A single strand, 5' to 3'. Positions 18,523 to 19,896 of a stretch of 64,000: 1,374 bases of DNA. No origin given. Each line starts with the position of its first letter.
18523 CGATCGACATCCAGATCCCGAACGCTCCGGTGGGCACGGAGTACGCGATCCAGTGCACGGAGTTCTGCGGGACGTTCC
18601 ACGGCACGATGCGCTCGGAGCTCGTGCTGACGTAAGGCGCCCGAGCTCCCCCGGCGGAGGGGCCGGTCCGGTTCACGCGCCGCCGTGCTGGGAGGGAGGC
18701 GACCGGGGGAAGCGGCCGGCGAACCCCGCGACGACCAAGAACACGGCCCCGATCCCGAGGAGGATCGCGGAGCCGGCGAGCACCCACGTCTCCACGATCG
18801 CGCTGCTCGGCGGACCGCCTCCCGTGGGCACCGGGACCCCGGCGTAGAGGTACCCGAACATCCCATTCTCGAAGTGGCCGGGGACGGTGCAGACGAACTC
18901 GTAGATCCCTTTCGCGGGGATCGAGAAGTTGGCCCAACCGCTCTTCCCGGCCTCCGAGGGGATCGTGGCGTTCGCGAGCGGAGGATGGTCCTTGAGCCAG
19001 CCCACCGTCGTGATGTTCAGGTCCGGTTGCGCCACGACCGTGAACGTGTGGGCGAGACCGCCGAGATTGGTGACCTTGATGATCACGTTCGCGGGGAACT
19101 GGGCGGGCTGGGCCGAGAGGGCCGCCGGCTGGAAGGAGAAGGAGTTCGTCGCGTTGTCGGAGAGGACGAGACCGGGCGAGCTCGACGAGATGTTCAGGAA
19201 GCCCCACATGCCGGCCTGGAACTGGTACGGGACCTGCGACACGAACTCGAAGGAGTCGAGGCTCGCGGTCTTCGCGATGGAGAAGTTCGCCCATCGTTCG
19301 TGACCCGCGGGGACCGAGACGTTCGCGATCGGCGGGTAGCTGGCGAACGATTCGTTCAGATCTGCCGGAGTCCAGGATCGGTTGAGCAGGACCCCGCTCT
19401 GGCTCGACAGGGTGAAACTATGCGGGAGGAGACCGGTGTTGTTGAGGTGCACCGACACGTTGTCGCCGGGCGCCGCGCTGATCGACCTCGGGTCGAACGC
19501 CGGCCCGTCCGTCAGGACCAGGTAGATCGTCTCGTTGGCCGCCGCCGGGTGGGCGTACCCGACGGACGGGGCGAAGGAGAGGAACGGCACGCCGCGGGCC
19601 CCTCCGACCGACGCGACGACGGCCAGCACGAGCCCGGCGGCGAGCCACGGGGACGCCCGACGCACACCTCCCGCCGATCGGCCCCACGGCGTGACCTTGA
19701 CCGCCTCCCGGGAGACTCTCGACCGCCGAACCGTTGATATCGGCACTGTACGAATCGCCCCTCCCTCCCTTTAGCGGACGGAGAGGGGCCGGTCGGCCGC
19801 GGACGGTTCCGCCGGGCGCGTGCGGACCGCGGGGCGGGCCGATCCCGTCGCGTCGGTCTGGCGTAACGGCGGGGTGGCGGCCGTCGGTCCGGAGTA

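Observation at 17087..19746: Two membrane-anchored blue-copper proteins bracket the split CoxII; one is a two-domain protein whose first cupredoxin domain has lost its copper ligands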

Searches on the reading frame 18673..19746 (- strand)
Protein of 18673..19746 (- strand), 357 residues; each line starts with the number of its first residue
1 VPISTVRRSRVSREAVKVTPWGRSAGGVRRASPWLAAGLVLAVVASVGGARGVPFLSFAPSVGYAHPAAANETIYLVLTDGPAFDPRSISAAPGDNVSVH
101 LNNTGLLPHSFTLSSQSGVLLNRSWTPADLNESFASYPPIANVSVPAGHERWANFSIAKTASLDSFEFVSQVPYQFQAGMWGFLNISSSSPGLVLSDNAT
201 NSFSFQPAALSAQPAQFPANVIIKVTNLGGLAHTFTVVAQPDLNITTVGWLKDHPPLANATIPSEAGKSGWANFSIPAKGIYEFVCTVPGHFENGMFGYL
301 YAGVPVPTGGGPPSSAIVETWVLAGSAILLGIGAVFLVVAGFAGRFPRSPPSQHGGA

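Call 5: search_protein_families(library=pfam, max_evalue=0.1, proteins=[window:18673-19746:-])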
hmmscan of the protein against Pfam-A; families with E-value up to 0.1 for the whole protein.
window:18673-19746:- (357 aa): 3 families
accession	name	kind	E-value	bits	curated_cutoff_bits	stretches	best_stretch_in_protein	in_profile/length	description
PF06525.17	SoxE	-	0.00087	19.2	21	1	274-302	110-138/149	Sulfocyanin (SoxE) domain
PF13473.12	Cupredoxin_1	-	0.01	16.3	27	0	65-114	14-62/104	Cupredoxin-like domain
PF24816.2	Ig_CFAP65__9th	-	0.042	14.3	24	0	200-256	56-108/170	Cilia- and flagella-associated protein 65-like, Ig-like domain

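Call 9: find_homologous_proteins(query=window:18673-19746:-, max_evalue=0.001)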
Query window:18673-19746:- (357 aa): 251 proteins with E <= 0.001 among 8000 candidates; the best 120 are listed.
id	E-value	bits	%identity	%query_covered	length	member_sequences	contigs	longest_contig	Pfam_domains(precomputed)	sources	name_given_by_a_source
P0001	4.8e-214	728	100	92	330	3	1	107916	-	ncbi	ncbi:MAG: hypothetical protein ACLP78_08340 [Thermoplasmata archaeon]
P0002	1.5e-144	500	66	100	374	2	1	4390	-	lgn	-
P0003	6.1e-142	491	65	95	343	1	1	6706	-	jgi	jgi:uncharacterized cupredoxin-like copper-binding protein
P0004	3.6e-135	469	69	88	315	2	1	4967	-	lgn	-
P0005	1.9e-134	467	64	97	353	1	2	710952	PF06525.18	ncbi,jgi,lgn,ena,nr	ncbi:MAG TPA: sulfocyanin-like copper-binding protein [Thermoplasmata archaeon]|nr:sulfocyanin-like 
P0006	2.8e-131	456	61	99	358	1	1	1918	-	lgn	-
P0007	1.7e-130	454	62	96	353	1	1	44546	-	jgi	jgi:uncharacterized cupredoxin-like copper-binding protein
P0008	3.0e-127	443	60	96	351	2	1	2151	PF00127.27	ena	-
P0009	4.9e-119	416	59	93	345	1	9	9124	-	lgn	-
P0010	1.0e-116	408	58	91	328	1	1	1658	PF00127.27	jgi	jgi:uncharacterized cupredoxin-like copper-binding protein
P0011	2.5e-112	394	55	97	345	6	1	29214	-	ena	-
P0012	2.3e-111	391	56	97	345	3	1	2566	-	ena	-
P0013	7.7e-111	389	58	92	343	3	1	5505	-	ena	-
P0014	1.3e-109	385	57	89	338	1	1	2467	PF00127.27,PF13473.13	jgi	-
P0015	3.3e-109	384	54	92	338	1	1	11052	-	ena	-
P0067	2.4e-89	318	47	90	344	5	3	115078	PF00127.27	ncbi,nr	ncbi:MAG: plastocyanin/azurin family copper-binding protein [Thermoplasmata archaeon]|nr:plastocyani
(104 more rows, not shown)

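Call 15: find_encoding_contigs(protein=P0005, flank=8000, max_places=2)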
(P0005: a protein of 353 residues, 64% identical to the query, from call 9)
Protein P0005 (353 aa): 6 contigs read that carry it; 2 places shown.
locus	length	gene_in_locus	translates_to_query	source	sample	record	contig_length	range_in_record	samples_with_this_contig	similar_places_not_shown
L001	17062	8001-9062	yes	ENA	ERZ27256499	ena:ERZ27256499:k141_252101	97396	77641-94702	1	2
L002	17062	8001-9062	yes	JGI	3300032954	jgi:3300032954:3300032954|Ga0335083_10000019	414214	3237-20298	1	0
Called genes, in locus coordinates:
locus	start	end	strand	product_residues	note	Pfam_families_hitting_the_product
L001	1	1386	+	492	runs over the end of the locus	PF00171:Aldedh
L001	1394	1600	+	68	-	-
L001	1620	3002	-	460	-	PF00158:Sigma54_activat (weak), PF05621:TniB (weak), PF13191:AAA_16, PF00004:AAA, PF13401:AAA_22, PF22606:Cdc6-ORC-like_ATPase_lid (weak), PF22703:Cdc6_lid, PF09079:WHD_Cdc6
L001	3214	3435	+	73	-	-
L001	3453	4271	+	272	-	PF00696:AA_kinase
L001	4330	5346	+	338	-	PF01070:FMN_dh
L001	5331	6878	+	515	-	PF04055:Radical_SAM, PF00583:Acetyltransf_1 (faint), PF16199:Radical_SAM_C, PF13508:Acetyltransf_7 (weak), PF13673:Acetyltransf_10 (weak)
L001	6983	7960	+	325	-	-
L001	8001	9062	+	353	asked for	PF06525:SoxE (faint)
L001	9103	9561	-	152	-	PF00116:COX2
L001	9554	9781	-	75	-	-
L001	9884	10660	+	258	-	-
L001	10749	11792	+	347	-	PF04014:MazE_antitoxin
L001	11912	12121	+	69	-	PF02416:TatA_B_E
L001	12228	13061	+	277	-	PF00902:TatC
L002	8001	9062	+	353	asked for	PF06525:SoxE (faint)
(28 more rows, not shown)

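Call 16: find_encoding_contigs(protein=P0067, flank=8000, max_places=2)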
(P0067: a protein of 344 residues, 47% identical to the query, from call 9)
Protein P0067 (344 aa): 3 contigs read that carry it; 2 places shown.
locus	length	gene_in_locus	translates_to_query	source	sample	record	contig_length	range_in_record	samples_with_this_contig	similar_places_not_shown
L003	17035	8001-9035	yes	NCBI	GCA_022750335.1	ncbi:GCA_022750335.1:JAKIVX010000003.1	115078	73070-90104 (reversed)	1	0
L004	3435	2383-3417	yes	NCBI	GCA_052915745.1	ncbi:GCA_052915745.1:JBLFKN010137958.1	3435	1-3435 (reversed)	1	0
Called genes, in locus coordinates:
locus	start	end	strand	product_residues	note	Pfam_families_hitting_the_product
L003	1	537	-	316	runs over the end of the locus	PF02558:ApbA, PF08546:ApbA_C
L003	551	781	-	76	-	-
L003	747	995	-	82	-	-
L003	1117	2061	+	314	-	PF00056:Ldh_1_N, PF02866:Ldh_1_C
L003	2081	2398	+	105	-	PF12838:Fer4_7 (faint), PF05187:Fer4_ETF_QO (weak)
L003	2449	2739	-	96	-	-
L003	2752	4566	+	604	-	PF06733:DEAD_2, PF06777:HBB, PF13307:Helicase_C_2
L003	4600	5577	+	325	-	PF00288:GHMP_kinases_N, PF08544:GHMP_kinases_C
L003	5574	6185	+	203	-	PF13580:SIS_2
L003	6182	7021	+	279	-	PF00571:CBS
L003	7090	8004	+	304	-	-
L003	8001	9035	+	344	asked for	PF00127:Copper-bind (faint)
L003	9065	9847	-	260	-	PF00561:Abhydrolase_1, PF06821:Ser_hydrolase (faint), PF12146:Hydrolase_4, PF12697:Abhydrolase_6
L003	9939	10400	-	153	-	PF00116:COX2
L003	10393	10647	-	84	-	-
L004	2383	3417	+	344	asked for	PF00127:Copper-bind (faint)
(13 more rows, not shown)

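Call 18: search_solved_structures(query=A1, max_evalue=1, show_alignments=3)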
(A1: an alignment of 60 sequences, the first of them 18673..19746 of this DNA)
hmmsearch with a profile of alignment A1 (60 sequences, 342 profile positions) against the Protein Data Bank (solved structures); distinct sequences matched with E-value up to 1: 101 (the best 60 are shown).
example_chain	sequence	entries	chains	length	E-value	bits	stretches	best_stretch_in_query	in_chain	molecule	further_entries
2dv6_A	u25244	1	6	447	1.5e-08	37.4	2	249-288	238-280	Nitrite reductase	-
6tfd_A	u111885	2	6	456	2.2e-08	36.9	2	246-301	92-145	Copper-containing nitrite reductase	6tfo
4hcf_A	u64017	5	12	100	6.9e-08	35.2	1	49-101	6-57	Cupredoxin 1 | Cytochrome B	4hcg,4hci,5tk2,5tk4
1ov8_A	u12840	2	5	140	1.1e-07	34.5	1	169-287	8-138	Auracyanin B | PROTEIN (AURACYANIN)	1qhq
2cak_A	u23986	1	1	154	7.3e-07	31.9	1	204-287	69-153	RUSTICYANIN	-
1a8z_A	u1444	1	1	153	9.8e-07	31.4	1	204-287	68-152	RUSTICYANIN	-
6kol_A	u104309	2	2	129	2e-06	30.4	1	244-287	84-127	Blue (Type 1) copper domain protein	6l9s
1gy1_A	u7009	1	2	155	2.1e-06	30.4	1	205-287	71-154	RUSTICYANIN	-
1rcy_A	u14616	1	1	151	3.2e-06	29.7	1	204-287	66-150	RUSTICYANIN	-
1a3z_A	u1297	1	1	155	3.4e-06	29.7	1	204-287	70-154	RUSTICYANIN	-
1cur_A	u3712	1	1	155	3.4e-06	29.6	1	204-287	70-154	CU(I) RUSTICYANIN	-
2aan_A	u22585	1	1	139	3.6e-06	29.6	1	247-287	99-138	auracyanin A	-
1gy2_A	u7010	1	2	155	9.7e-06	28.2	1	204-287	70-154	RUSTICYANIN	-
1e30_A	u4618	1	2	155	4.1e-05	26.1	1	204-287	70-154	RUSTICYANIN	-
2cal_A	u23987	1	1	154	0.00019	23.9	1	204-287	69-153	RUSTICYANIN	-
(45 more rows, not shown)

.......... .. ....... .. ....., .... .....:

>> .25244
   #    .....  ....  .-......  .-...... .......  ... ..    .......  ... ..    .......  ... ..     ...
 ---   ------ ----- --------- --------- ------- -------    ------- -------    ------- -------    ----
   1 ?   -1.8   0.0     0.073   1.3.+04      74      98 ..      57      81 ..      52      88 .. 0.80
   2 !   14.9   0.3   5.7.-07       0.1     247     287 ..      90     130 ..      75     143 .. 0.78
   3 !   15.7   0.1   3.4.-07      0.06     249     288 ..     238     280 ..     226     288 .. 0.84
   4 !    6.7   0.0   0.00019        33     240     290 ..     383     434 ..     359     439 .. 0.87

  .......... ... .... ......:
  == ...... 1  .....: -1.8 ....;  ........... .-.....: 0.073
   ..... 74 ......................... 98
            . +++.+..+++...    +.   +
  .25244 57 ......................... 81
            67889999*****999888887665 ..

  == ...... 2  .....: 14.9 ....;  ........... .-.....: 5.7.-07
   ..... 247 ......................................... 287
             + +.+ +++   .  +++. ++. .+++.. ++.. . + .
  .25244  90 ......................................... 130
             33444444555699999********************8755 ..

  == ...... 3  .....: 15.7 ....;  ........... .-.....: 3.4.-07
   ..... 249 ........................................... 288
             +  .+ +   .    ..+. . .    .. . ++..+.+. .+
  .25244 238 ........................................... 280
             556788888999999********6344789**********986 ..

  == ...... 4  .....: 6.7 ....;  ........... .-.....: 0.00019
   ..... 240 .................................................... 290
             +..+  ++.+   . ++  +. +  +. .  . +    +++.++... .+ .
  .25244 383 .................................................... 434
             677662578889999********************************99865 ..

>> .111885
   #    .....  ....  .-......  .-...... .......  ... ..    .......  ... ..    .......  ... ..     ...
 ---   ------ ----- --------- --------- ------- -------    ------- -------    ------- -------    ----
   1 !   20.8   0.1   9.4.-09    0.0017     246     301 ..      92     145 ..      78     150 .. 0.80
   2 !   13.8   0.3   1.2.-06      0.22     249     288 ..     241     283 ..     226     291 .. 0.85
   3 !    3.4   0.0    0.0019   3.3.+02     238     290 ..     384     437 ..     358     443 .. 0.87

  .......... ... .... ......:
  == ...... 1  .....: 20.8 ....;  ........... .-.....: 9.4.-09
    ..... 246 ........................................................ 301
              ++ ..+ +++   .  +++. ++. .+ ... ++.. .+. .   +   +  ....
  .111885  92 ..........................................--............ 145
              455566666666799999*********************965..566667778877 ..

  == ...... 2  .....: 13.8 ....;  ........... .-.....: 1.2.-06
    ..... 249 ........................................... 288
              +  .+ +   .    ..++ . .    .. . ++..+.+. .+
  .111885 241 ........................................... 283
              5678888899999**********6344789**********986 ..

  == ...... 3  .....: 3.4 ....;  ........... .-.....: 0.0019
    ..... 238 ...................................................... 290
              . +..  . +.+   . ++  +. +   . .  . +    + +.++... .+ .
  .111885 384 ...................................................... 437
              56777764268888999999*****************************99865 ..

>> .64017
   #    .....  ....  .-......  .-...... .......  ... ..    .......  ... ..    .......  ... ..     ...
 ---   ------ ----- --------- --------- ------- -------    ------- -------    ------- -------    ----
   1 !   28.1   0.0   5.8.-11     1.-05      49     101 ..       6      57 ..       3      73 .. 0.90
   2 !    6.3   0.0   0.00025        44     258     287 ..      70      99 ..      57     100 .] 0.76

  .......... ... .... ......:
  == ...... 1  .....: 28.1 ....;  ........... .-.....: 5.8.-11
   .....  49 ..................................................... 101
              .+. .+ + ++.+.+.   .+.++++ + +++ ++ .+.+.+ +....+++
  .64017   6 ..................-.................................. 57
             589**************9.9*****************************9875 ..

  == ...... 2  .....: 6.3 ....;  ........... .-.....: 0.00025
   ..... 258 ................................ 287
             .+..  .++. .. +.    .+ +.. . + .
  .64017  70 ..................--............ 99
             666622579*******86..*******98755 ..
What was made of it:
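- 18838..19170 (-): C-domain of B (residues about 193-303): type-1 copper cupredoxin, membrane-proximal. The profile hits nitrite-reductase cupredoxin domains, auracyanin and rusticyanin (call 18).
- The profile hits nitrite reductases (call 18).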

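Call 20: predict_structure(alignment_id=A1)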
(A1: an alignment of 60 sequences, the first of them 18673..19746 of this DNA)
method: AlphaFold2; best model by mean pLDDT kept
length: 357 residues; sequences in the alignment: 60
mean_pLDDT: 84.9   pTM: 0.56
mean pLDDT of the five models: 84.9, 84.6, 83.2, 82.9, 81.7
residues with pLDDT >= 90: 201; 70-90: 95; 50-70: 47; < 50: 14
segments of 3 or more residues with pLDDT < 50: 1-4, 355-357
pLDDT, mean of each block of 10 residues (from residue 1): 47 52 55 80 73 55 77 90 92 92 97 96 96 97 98 93 91 95 84 85 94 89 94 97 97 96 94 93 98 97 91 72 82 85 68 52
secondary structure, 60 per line:
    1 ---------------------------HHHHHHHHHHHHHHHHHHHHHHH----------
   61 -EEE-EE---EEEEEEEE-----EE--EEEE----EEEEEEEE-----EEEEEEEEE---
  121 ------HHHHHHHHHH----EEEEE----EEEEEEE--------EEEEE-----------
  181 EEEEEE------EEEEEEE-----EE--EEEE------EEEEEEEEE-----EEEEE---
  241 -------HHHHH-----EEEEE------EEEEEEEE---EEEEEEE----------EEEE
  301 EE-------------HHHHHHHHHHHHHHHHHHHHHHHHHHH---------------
elements in order: H28-50 E62-64 E71-78 E88-91 E96-103 E109-117 H127-136 E141-145 E150-156 E165-169 E181-186 E193-199 E209-212 E219-227 E233-237 H248-252 E258-262 E269-276 E280-286 E297-302 H316-342
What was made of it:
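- On Cupredoxin superfamily (fold): Whole B: pLDDT 84.9, both domains 90-98 (call 20).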

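Call 23: fold_search(model_id=the predicted structure, library=pdb)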
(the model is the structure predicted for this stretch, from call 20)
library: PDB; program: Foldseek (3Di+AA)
matches with E <= 10: 1682; with E <= 0.001: 723
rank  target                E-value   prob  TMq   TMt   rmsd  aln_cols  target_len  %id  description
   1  7puh_A                2.2e-14  1.00  0.23  0.29  12.4       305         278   17  Crystal Structure of Two-Domain Laccase mutant H165A/R240H from Streptomyces griseoflavus (released 2022-01-19)
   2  7ptm_A                2.8e-14  1.00  0.22  0.28  12.3       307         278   16  Crystal Structure of Two-Domain Laccase mutant M199G/R240H from Streptomyces griseoflavus (released 2022-01-19)
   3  7pfr_C                2.8e-14  1.00  0.22  0.28  12.4       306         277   16  Crystal Structure of Two-Domain Laccase mutant M199A from Streptomyces griseoflavus (released 2022-01-19)
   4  7ptm_E                3.8e-14  1.00  0.22  0.28  12.3       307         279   15  Crystal Structure of Two-Domain Laccase mutant M199G/R240H from Streptomyces griseoflavus (released 2022-01-19)
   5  7pfr_D                4.6e-14  1.00  0.23  0.28  12.4       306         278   16  Crystal Structure of Two-Domain Laccase mutant M199A from Streptomyces griseoflavus (released 2022-01-19)
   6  7pu0_A                4.8e-14  1.00  0.22  0.28  12.5       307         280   16  Crystal Structure of Two-Domain Laccase mutant H165A/M199G from Streptomyces griseoflavus (released 2022-01-19)
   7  5lhl_A                6.9e-14  1.00  0.22  0.27  12.2       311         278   16  Crystal Structure of Two-Domain Laccase from Streptomyces griseoflavus (released 2017-08-16)
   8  3tas_A                8.7e-14  1.00  0.23  0.27  12.3       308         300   15  Small laccase from Streptomyces viridosporus T7A (released 2012-08-29)
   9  3tbb_A                9.3e-14  1.00  0.23  0.29  12.1       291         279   15  Small laccase from Streptomyces viridosporus T7A; alternate crystal form. (released 2012-08-29)
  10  5lhl_C                9.3e-14  1.00  0.22  0.28  12.3       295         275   17  Crystal Structure of Two-Domain Laccase from Streptomyces griseoflavus (released 2017-08-16)
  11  6s0o_C                9.8e-14  1.00  0.23  0.28  12.1       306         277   17  Crystal Structure of Two-Domain Laccase from Streptomyces griseoflavus produced at 0.25 mM copper sulfate in growth me (released 2019-07-17)
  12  7pes_B                9.8e-14  1.00  0.23  0.29  12.2       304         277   15  Crystal Structure of Two-Domain Laccase mutant M199G from Streptomyces griseoflavus (released 2022-01-19)
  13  7pes_D                9.8e-14  1.00  0.23  0.28  12.4       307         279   16  Crystal Structure of Two-Domain Laccase mutant M199G from Streptomyces griseoflavus (released 2022-01-19)
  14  4n8u_A                1.0e-13  1.00  0.24  0.30  12.0       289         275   16  Two-Domain Laccase from Streptomyces viridochromogenes at 2.4 A resolution AC629 (released 2014-10-29)
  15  7pu0_C                1.1e-13  1.00  0.23  0.28  12.3       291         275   17  Crystal Structure of Two-Domain Laccase mutant H165A/M199G from Streptomyces griseoflavus (released 2022-01-19)
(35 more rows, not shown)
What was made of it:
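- The best Foldseek matches to the whole model are two-domain laccases, aligned over about 300 columns (call 23). The domain arrangement differs (TM 0.23-0.29, rmsd 12 A; call 23).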
